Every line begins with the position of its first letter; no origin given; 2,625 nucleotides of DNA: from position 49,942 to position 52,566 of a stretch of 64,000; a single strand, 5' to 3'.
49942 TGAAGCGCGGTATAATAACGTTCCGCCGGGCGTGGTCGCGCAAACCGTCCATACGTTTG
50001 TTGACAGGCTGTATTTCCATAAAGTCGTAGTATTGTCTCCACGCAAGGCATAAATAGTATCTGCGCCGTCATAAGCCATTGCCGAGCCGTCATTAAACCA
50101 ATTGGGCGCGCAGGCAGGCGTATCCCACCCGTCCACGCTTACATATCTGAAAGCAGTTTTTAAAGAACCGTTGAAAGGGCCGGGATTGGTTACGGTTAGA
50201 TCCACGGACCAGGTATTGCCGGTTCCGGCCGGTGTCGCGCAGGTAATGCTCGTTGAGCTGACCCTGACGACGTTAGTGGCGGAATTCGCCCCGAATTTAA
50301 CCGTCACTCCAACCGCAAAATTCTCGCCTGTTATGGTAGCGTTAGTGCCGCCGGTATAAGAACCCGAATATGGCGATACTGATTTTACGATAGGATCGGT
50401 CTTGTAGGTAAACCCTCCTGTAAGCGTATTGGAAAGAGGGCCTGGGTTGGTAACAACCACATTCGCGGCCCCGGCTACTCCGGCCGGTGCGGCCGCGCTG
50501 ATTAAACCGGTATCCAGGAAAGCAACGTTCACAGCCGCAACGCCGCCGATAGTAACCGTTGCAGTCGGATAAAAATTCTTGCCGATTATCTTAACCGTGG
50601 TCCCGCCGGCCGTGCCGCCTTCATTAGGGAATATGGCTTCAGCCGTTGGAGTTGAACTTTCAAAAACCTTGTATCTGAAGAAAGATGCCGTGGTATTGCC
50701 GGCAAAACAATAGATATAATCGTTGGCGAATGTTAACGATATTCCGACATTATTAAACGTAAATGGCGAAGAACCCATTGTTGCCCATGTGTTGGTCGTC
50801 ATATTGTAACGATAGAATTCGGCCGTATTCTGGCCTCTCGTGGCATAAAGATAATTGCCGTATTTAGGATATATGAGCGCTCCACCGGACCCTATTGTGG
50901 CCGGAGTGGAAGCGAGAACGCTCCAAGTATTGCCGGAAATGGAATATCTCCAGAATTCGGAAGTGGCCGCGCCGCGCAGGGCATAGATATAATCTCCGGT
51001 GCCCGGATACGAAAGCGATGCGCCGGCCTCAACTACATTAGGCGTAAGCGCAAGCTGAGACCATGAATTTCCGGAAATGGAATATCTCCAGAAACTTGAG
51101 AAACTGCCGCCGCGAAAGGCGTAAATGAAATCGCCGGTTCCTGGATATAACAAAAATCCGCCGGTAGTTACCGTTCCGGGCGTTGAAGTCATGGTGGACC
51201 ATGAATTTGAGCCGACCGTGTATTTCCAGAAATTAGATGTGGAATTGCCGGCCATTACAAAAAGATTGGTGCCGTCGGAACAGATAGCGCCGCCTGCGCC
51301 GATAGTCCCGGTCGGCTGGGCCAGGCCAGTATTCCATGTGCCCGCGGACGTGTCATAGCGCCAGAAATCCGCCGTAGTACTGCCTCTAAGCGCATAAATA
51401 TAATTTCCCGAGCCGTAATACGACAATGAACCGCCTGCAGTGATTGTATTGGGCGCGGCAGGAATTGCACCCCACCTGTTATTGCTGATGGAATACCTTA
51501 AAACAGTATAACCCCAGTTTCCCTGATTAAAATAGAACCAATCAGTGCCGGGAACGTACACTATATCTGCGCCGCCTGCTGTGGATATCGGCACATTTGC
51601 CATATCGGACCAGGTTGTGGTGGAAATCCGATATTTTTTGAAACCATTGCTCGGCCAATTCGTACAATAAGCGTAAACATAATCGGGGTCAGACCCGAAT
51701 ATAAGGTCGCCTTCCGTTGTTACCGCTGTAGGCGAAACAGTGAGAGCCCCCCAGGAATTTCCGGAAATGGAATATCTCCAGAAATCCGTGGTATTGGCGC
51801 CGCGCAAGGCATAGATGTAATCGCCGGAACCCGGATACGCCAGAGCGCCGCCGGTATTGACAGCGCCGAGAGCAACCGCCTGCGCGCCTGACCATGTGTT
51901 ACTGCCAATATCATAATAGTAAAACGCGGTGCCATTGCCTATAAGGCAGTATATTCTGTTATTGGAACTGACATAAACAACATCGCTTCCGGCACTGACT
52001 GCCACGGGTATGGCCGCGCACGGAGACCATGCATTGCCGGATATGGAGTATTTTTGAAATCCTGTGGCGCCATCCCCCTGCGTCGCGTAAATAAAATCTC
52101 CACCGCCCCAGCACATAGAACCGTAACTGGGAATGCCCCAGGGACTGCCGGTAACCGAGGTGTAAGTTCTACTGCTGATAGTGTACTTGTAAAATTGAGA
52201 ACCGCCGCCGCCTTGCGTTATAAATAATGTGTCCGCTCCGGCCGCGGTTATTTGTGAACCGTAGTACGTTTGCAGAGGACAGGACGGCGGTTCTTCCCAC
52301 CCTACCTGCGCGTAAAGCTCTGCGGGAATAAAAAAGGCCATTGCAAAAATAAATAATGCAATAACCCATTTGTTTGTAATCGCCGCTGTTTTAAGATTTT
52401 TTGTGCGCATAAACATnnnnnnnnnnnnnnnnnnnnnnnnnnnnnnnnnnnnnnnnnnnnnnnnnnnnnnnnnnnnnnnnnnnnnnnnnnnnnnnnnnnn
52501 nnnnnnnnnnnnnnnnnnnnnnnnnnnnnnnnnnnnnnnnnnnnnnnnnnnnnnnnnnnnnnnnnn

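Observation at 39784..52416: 4210-aa surface giant alternating beta-propeller blades with IPT/TIG arrays and PKD domains, with a non-canonical C-terminal anchor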

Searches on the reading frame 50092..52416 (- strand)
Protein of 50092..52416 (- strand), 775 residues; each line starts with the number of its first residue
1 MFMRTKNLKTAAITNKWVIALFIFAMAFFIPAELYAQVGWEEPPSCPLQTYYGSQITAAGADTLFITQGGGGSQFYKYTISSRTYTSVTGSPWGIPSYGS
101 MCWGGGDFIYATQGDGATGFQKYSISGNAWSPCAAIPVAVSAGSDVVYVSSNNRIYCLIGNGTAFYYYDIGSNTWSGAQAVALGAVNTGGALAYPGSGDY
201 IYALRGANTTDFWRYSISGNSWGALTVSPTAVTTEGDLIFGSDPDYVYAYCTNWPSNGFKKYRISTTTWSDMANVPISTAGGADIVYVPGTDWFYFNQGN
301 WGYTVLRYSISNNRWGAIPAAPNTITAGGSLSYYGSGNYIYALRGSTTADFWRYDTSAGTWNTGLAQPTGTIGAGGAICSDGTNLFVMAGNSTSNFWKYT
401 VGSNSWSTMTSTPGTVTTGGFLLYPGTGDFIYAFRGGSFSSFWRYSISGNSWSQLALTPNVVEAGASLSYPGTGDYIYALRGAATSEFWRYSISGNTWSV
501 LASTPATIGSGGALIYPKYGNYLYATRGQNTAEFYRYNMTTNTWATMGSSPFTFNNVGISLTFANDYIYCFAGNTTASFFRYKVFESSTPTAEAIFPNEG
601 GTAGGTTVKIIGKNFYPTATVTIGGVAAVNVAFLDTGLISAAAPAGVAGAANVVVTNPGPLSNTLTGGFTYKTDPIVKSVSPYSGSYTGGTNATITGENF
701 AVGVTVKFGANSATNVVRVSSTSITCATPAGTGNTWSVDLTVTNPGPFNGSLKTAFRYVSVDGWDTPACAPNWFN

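Call 27: find_homologous_proteins(query=window:50092-52416:-, max_evalue=0.00001)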
Query window:50092-52416:- (775 aa): 608 proteins with E <= 0.00001 among 8000 candidates; the best 120 are listed.
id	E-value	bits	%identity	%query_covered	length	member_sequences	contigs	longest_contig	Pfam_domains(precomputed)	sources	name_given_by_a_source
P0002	5.7e-174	599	45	56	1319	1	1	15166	PF13964.13,PF24981.2,PF01344.32,PF01471.24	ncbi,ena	-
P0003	1.4e-147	512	42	58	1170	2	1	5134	PF13964.13,PF24681.2,PF17963.8,PF13415.13,PF01344.32,PF05345.19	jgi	-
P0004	7.5e-147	509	41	63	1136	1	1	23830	PF05257.23,PF13964.13,PF01344.32,PF00041.28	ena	-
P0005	2.7e-142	494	32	72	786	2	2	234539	PF01344.32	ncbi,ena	-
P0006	1.3e-129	452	37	65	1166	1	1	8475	PF07646.22,PF13964.13,PF01344.32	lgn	-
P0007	8.3e-127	443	35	76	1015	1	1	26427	PF13964.13,PF24981.2,PF01344.32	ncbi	ncbi:Kelch repeat-containing protein [Chloroflexota bacterium]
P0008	1.1e-126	443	34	66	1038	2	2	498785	PF13964.13,PF01344.32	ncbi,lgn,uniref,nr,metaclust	ncbi:hypothetical protein CY91_03965 [Dehalococcoides mccartyi]|uniref:hypothetical protein n=1 Tax=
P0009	6.2e-126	440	34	70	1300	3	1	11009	PF07646.22,PF13964.13,PF24981.2,PF01344.32,PF00041.28,PF16656.12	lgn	-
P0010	7.0e-124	433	34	69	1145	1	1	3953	PF07646.22,PF13964.13,PF01344.32,PF19077.7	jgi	jgi:hypothetical protein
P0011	6.5e-122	427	32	62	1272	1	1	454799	PF07646.22,PF13964.13,PF01344.32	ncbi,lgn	-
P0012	1.0e-121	426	35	67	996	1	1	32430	PF13964.13,PF01344.32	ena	-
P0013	2.6e-115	405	36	70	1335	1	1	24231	PF13964.13,PF01344.32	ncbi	-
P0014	1.8e-110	389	34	57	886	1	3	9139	PF07646.22,PF24981.2,PF01344.32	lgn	-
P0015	4.4e-108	381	36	70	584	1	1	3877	PF07646.22,PF13964.13,PF24981.2,PF01344.32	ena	-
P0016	9.2e-108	380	38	52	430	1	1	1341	PF13964.13,PF24981.2,PF01344.32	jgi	jgi:hypothetical protein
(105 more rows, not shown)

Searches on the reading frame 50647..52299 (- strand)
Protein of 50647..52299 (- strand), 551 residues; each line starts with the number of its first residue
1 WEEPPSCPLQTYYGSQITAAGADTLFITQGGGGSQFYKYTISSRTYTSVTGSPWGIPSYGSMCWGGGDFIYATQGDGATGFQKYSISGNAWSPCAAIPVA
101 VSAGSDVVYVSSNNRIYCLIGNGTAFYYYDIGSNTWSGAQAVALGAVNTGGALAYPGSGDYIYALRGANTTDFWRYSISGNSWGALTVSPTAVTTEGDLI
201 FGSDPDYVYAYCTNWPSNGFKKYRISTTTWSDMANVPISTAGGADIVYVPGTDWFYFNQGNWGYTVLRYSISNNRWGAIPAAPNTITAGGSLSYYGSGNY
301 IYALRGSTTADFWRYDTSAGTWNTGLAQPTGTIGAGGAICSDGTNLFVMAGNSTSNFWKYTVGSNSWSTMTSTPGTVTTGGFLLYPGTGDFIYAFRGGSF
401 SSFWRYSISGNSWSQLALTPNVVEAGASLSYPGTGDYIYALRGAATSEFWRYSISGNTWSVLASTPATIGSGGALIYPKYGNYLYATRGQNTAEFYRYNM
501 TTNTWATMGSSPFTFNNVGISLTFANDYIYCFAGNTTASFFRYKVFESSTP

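Call 67: search_solved_structures(query=A3, max_evalue=0.001)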
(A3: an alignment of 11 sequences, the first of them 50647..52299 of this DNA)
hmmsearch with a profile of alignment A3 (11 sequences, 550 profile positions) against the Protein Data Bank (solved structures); distinct sequences matched with E-value up to 0.001: 76 (the best 60 are shown).
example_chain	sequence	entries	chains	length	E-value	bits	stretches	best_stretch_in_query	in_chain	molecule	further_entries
5yq4_A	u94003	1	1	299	1.6e-15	59.6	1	302-540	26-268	Kelch-like protein 20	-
6gy5_A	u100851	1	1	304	1.7e-15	59.5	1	302-540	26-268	Kelch-like protein 20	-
8cia_B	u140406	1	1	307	2e-15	59.3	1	304-540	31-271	Kelch like family member 20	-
8cia_A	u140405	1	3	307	2.3e-15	59.2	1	304-540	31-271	Kelch-like protein 20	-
8cia_E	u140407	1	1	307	4.3e-15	58.2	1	304-540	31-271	Kelch like family member 20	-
8pjs_A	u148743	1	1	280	7.9e-15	57.4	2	23-168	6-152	SAKeCEref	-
8khp_A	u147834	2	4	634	1.4e-13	53.2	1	113-320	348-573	Kelch-like protein 22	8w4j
8k8t_K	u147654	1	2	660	1.6e-13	53.1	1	113-320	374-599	Kelch-like protein 22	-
9y8j_A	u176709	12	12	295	1.8e-12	49.6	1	312-535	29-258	Kelch-like protein 12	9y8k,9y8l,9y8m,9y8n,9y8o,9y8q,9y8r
2vpj_A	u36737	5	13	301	2e-12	49.4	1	251-462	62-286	KELCH-LIKE PROTEIN 12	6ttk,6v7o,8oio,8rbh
8ivg_A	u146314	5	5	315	3.5e-11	45.3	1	207-371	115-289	Kelch-like ECH-associated protein 1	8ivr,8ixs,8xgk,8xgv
4iqk_A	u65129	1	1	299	3.9e-11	45.2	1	287-538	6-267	Kelch-like ECH-associated protein 1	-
7k2f_X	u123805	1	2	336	5.7e-11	44.6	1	207-379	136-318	Kelch-like ECH-associated protein 1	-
8pjy_A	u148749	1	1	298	6.2e-11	44.5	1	254-504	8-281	SAKe6EEref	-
3zgc_A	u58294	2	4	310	6.3e-11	44.5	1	285-533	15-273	KELCH-LIKE ECH-ASSOCIATED PROTEIN 1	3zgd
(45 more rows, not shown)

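Call 72: predict_structure(alignment_id=A3)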
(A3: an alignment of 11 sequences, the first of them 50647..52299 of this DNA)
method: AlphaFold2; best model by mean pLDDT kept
length: 551 residues; sequences in the alignment: 11
mean_pLDDT: 87.8   pTM: 0.77
mean pLDDT of the five models: 87.8, 84.8, 79.8, 78.5, 71.5
residues with pLDDT >= 90: 302; 70-90: 208; 50-70: 34; < 50: 7
segments of 3 or more residues with pLDDT < 50: 548-551
pLDDT, mean of each block of 10 residues (from residue 1): 73 89 92 92 90 87 93 93 97 95 90 94 88 96 67 91 83 91 87 73 91 65 92 79 84 88 82 80 88 84 92 91 93 93 94 95 96 95 92 95 98 98 93 93 91 98 92 86 88 86 84 70 88 80 61 33
secondary structure, 60 per line:
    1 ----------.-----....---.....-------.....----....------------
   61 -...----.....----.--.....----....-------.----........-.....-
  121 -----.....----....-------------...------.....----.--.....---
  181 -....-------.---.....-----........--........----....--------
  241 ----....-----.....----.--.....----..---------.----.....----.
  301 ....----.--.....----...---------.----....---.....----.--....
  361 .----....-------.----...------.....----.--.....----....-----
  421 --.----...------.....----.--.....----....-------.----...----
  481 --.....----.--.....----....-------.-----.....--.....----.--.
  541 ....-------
elements in order: E17-20 E24-28 E36-40 E45-48 E62-64 E69-73 E81-85 E90-93 E106-110 E115-119 E126-130 E135-138 E152-154 E161-165 E173-177 E182-185 E197-201 E207-214 E217-224 E229-232 E245-248 E254-258 E266-270 E291-295 E300-304 E312-316 E321-323 E338-341 E345-349 E357-361 E366-369 E382-384 E391-395 E403-407 E412-415 E428-430 E437-441 E449-453 E458-461 E474-476 E483-487 E495-499 E504-507 E521-525 E528-532 E540-544

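Call 76: fold_search(model_id=the predicted structure, library=pdb)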
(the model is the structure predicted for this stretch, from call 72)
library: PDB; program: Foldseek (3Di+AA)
matches with E <= 10: 1877; with E <= 0.001: 1588
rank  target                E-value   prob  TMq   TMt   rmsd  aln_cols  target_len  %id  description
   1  8s9p_B                1.6e-14  1.00  0.36  0.23  17.2       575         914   12  1:1:1 agrin/LRP4/MuSK complex (released 2023-05-17)
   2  7mqa_LR               2.6e-14  1.00  0.47  0.37   9.3       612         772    8  Cryo-EM structure of the human SSU processome, state post-A1 (released 2021-09-22)
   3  9e78_0L               5.4e-14  1.00  0.35  0.31  12.8       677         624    9  48-nm repeat of the Leishmania tarentolae doublet microtubule (released 2025-03-12)
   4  6rxt_UL               5.7e-14  1.00  0.37  0.30  11.2       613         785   11  Cryo-EM structure of the 90S pre-ribosome (Kre33-Noc4) from Chaetomium thermophilum, state A (released 2019-08-14)
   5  8pjs                  6.0e-14  1.00  0.23  0.44  20.3       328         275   17  Crystal structure of the computationally designed SAKe6CEref protein (released 2024-07-10)
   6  7d4i_B1               6.6e-14  1.00  0.47  0.36  10.5       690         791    9  Cryo-EM structure of 90S small ribosomal precursors complex with the DEAH-box RNA helicase Dhr1 (State F) (released 2021-10-06)
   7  8i7o_P1               8.7e-14  1.00  0.46  0.43   9.4       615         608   10  In situ structure of axonemal doublet microtubules in mouse sperm with 16-nm repeat (released 2023-10-11)
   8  8to0_BG               1.1e-13  1.00  0.38  0.36  12.7       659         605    9  48-nm repeating structure of doublets from mouse sperm flagella (released 2023-11-01)
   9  5gje_A                1.1e-13  1.00  0.34  0.31  17.7       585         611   12  Three-dimensional reconstruction of human LRP6 ectodomain complexed with Dkk1 (released 2017-01-18)
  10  4dg6_A                1.1e-13  1.00  0.34  0.31  17.7       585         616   12  Crystal structure of domains 1 and 2 of LRP6 (released 2012-06-13)
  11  7rro_e                2.0e-13  1.00  0.39  0.36  12.6       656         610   10  Structure of the 48-nm repeat doublet microtubule from bovine tracheal cilia (released 2021-10-27)
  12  8f5o_E                2.2e-13  1.00  0.30  0.18  16.4       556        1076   12  Structure of Leishmania tarentolae IFT-A (state 1) (released 2022-12-21)
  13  7ung_e                2.4e-13  1.00  0.36  0.34  12.5       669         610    9  48-nm repeat of the human respiratory doublet microtubule (released 2022-10-05)
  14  8snb_4B               2.8e-13  1.00  0.38  0.35  12.5       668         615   10  atomic model of sea urchin sperm doublet microtubule (48-nm periodicity) (released 2023-06-28)
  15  6gy5_A                3.1e-13  1.00  0.39  0.72   5.0       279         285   20  Crystal structure of the kelch domain of human KLHL20 in complex with DAPK1 peptide (released 2018-08-08)
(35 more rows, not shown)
